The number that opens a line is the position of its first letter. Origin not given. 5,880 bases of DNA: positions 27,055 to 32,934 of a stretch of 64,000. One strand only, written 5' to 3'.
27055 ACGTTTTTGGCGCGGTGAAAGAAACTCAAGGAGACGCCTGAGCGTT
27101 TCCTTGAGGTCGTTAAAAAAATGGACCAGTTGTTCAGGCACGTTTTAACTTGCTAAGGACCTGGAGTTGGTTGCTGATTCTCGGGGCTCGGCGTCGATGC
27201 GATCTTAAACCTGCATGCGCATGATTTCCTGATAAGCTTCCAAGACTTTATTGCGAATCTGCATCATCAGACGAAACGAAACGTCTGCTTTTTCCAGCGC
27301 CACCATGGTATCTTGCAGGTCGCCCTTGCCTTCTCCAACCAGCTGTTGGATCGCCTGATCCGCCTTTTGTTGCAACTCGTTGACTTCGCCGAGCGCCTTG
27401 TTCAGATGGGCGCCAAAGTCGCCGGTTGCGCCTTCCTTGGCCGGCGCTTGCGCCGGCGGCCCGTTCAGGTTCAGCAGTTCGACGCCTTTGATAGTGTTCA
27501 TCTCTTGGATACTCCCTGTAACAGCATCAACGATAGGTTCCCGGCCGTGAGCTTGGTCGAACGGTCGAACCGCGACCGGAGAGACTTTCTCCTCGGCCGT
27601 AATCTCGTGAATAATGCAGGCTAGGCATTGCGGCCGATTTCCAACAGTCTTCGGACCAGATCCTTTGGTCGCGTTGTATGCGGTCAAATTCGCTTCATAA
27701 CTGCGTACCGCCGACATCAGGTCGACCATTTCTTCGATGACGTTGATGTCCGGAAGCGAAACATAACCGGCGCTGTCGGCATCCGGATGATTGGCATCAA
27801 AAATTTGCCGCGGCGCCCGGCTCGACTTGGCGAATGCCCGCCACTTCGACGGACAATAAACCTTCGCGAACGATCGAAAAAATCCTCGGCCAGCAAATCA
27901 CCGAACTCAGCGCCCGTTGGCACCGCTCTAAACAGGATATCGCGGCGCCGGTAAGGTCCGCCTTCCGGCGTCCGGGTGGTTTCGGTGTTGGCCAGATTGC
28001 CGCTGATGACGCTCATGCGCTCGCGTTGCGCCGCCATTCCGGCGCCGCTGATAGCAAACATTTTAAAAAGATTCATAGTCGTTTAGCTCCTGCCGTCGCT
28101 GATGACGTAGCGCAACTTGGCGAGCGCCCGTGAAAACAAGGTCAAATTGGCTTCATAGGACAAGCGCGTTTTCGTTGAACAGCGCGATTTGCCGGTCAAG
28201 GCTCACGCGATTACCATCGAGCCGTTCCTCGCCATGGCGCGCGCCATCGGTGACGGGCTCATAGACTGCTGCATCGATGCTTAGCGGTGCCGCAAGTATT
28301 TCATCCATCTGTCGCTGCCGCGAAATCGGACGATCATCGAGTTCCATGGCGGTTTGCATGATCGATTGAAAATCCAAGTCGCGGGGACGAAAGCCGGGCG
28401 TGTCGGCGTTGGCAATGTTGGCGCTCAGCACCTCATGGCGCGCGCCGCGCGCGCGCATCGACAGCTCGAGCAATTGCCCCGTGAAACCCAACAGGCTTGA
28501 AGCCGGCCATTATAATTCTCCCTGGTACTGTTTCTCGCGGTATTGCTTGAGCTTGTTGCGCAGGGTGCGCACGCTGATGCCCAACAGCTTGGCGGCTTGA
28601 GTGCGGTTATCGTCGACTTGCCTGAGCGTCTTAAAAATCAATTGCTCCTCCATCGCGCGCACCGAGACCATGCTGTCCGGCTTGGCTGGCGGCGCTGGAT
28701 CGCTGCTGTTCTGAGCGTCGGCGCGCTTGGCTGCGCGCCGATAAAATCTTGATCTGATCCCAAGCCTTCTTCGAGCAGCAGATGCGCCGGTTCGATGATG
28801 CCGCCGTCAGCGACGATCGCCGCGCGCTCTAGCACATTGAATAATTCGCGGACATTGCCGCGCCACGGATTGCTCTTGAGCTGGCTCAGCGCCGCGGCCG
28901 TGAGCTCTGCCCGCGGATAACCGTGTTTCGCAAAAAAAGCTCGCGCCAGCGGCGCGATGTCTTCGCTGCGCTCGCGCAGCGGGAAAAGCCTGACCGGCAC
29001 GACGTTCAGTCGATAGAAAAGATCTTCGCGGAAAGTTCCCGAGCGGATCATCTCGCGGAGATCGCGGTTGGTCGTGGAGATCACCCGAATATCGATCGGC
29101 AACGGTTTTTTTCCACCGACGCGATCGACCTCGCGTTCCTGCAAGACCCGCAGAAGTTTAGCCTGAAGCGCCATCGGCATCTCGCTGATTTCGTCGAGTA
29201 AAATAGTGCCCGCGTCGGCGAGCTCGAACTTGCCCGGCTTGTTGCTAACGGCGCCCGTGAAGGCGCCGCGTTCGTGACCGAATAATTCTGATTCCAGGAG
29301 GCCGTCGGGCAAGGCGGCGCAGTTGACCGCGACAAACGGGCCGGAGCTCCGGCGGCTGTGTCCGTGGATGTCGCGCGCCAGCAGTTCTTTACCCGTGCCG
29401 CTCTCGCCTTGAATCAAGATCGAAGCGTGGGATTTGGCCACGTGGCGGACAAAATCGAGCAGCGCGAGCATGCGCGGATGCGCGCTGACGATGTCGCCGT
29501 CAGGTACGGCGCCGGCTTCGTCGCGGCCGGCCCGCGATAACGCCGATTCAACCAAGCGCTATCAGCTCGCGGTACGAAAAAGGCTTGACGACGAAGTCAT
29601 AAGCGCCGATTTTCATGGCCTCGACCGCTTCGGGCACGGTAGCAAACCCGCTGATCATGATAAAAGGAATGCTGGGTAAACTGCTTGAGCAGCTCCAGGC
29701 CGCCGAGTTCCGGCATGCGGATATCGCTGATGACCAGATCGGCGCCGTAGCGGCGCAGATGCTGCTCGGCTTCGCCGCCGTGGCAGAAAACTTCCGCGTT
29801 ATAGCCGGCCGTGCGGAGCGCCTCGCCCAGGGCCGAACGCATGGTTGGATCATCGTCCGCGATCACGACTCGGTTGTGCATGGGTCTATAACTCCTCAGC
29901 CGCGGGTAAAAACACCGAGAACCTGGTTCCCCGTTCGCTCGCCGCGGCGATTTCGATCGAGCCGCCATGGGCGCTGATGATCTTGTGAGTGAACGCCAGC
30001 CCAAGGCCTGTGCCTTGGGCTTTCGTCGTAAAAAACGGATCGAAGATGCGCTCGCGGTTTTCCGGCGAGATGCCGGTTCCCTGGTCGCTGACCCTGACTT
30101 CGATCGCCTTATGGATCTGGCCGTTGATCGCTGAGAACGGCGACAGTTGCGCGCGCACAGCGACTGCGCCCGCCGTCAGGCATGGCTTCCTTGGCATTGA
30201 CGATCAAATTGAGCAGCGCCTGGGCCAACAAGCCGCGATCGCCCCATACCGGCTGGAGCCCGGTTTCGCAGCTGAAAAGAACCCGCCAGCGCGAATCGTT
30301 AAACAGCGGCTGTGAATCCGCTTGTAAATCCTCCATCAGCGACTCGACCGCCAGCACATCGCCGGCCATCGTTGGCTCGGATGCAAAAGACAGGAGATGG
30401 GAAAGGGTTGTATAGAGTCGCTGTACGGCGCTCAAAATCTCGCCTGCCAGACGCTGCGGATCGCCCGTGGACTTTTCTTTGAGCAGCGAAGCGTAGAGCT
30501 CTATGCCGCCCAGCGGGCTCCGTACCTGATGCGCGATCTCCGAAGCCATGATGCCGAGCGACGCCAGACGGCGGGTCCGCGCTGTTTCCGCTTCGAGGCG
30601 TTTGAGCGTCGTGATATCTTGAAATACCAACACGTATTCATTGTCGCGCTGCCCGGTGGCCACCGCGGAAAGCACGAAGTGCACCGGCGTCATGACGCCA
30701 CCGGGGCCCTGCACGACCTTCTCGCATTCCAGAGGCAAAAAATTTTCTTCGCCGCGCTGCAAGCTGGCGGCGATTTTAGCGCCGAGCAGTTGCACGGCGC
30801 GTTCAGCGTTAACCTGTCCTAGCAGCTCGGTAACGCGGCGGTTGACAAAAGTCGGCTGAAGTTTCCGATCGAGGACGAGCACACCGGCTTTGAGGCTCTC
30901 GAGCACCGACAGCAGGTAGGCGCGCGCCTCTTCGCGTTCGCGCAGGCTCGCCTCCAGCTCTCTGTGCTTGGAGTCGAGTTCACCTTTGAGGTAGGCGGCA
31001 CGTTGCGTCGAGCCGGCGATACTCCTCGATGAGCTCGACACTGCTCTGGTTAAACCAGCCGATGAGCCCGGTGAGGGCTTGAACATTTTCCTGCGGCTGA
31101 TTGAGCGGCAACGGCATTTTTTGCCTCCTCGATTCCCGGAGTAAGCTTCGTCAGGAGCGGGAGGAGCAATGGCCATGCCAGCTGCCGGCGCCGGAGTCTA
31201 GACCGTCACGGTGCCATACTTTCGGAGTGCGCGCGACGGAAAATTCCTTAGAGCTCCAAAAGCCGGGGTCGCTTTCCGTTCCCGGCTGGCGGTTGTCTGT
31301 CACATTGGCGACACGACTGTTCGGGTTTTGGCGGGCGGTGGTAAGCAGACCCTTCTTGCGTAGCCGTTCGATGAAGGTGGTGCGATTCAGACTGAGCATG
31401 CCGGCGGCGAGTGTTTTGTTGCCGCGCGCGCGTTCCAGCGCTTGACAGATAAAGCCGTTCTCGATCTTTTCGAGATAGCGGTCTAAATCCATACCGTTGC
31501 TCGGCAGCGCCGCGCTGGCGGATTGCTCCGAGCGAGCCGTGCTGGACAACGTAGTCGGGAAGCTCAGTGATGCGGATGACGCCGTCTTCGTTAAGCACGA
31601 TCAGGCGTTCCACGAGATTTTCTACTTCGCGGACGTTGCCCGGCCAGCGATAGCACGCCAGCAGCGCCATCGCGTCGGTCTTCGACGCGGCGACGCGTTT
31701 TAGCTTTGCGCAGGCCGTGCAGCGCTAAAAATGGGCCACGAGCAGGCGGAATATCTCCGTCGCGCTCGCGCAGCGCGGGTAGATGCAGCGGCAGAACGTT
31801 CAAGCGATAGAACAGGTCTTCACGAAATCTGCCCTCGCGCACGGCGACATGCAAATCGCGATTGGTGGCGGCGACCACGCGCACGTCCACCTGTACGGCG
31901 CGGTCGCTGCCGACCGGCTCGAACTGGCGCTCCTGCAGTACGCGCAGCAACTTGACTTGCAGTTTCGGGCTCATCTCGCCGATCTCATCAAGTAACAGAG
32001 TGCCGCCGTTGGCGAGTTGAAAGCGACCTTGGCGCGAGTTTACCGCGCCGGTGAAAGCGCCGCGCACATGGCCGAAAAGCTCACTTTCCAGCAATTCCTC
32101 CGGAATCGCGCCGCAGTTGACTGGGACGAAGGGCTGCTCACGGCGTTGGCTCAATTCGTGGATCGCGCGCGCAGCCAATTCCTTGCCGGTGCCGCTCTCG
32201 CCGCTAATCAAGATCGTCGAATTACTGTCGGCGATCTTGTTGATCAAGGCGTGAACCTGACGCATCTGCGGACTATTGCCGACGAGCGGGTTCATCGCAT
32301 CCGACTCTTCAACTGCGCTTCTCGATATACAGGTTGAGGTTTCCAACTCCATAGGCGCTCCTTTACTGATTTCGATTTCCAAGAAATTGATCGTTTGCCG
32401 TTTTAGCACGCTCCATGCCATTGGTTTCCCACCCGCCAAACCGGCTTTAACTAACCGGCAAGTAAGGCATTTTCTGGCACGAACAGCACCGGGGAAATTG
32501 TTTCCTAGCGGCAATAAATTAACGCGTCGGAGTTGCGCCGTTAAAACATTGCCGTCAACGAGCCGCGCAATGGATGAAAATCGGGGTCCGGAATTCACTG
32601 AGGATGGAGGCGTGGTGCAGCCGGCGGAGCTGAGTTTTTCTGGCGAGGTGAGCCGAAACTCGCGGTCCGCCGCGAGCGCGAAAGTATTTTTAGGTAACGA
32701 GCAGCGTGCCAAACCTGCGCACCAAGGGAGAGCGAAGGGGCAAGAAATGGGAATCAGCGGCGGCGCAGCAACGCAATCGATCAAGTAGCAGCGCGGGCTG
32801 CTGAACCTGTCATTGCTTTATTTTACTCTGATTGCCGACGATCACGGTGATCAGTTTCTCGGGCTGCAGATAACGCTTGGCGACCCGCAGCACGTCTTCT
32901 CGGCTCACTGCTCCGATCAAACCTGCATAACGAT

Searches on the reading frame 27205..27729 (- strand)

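Call 30: search_protein_families(library=pfam, proteins=[window:27205-27729:-], max_evalue=0.0001)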
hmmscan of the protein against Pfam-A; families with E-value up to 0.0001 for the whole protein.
window:27205-27729:- (174 aa): 1 family
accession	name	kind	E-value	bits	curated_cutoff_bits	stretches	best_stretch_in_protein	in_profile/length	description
PF02049.23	FliE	-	7.8e-28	96.9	22.4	1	93-174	9-89/89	Flagellar hook-basal body complex protein FliE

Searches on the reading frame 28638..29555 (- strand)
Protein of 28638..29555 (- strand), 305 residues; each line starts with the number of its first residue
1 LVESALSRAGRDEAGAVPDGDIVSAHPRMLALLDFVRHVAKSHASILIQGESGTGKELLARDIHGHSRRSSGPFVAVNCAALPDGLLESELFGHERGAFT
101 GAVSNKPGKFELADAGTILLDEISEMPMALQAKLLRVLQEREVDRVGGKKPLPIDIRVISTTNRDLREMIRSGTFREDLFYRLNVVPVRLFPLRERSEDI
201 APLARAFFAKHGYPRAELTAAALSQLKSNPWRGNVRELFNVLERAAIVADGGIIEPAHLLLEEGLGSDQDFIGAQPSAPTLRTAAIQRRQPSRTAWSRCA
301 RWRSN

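Call 30: search_protein_families(library=pfam, proteins=[window:28638-29555:-], max_evalue=0.0001)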
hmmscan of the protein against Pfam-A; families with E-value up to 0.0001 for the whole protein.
window:28638-29555:- (305 aa): 5 families
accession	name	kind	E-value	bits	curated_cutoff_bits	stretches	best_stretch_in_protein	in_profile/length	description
PF00158.32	Sigma54_activat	-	9.4e-71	237.3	20.2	1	23-188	2-167/168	Sigma-54 interaction domain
PF25601.1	AAA_lid_14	-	5.6e-17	61.8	27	1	194-259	1-70/87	AAA+ ATPase lid domain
PF14532.12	Sigma54_activ_2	-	5.5e-16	59.5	25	1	30-193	8-138/138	Sigma-54 interaction domain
PF07728.20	AAA_5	-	3.3e-07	30.8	22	1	46-164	2-123/139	AAA domain (dynein-related subfamily)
PF01078.27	Mg_chelatase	-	7.9e-05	22.6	20.3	0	101-163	93-157/207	Magnesium chelatase, subunit ChlI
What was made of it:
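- On Sigma-54 (RpoN) dependent promoter: Two Sigma54_activat proteins are encoded at 28638-29555 and 31591-32784 on the minus strand (call 30).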

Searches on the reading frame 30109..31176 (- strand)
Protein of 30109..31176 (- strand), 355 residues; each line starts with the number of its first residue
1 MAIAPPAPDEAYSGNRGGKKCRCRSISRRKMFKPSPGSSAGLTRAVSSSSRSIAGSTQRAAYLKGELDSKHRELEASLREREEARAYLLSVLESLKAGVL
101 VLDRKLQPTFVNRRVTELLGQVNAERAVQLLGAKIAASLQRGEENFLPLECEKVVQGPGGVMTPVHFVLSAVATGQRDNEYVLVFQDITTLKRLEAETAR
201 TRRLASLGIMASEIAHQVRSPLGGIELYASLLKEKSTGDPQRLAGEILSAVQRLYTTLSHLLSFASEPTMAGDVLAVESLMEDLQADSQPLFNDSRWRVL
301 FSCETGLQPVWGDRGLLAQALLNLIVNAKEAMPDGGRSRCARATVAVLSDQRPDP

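Call 30: search_protein_families(library=pfam, proteins=[window:30109-31176:-], max_evalue=0.0001)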
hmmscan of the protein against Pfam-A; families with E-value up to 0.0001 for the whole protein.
window:30109-31176:- (355 aa): 1 family
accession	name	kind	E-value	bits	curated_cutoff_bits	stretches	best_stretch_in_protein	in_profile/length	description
PF00512.31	HisKA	-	5.4e-08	33.2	26.9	1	209-266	4-62/66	His Kinase A (phospho-acceptor) domain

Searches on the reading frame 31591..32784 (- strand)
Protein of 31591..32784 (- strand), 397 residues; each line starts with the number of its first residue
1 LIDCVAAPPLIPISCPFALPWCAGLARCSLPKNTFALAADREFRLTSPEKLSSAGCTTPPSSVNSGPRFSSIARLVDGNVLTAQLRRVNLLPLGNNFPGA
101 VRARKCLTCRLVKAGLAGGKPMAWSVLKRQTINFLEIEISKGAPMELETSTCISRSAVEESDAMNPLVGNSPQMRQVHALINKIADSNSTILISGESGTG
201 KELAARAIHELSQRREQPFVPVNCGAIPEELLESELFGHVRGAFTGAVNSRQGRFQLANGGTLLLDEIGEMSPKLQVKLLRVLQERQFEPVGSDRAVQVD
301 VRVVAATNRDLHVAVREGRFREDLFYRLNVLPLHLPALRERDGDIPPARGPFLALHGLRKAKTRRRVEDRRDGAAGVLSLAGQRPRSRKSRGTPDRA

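Call 30: search_protein_families(library=pfam, proteins=[window:31591-32784:-], max_evalue=0.0001)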
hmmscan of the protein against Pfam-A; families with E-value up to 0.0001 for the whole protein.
window:31591-32784:- (397 aa): 5 families
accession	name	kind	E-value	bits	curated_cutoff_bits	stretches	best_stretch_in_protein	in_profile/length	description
PF00158.32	Sigma54_activat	-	2.2e-74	249.2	20.2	1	167-333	1-167/168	Sigma-54 interaction domain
PF14532.12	Sigma54_activ_2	-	8.3e-23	81.6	25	1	168-338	1-138/138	Sigma-54 interaction domain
PF07728.20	AAA_5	-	4.1e-09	37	22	1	191-309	2-123/139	AAA domain (dynein-related subfamily)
PF00004.35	AAA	-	5.3e-06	27.4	21.2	1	191-325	1-128/131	ATPase family associated with various cellular activities (AAA)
PF13191.12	AAA_16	-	1.1e-05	26.5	32.6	1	167-284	2-121/167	AAA ATPase domain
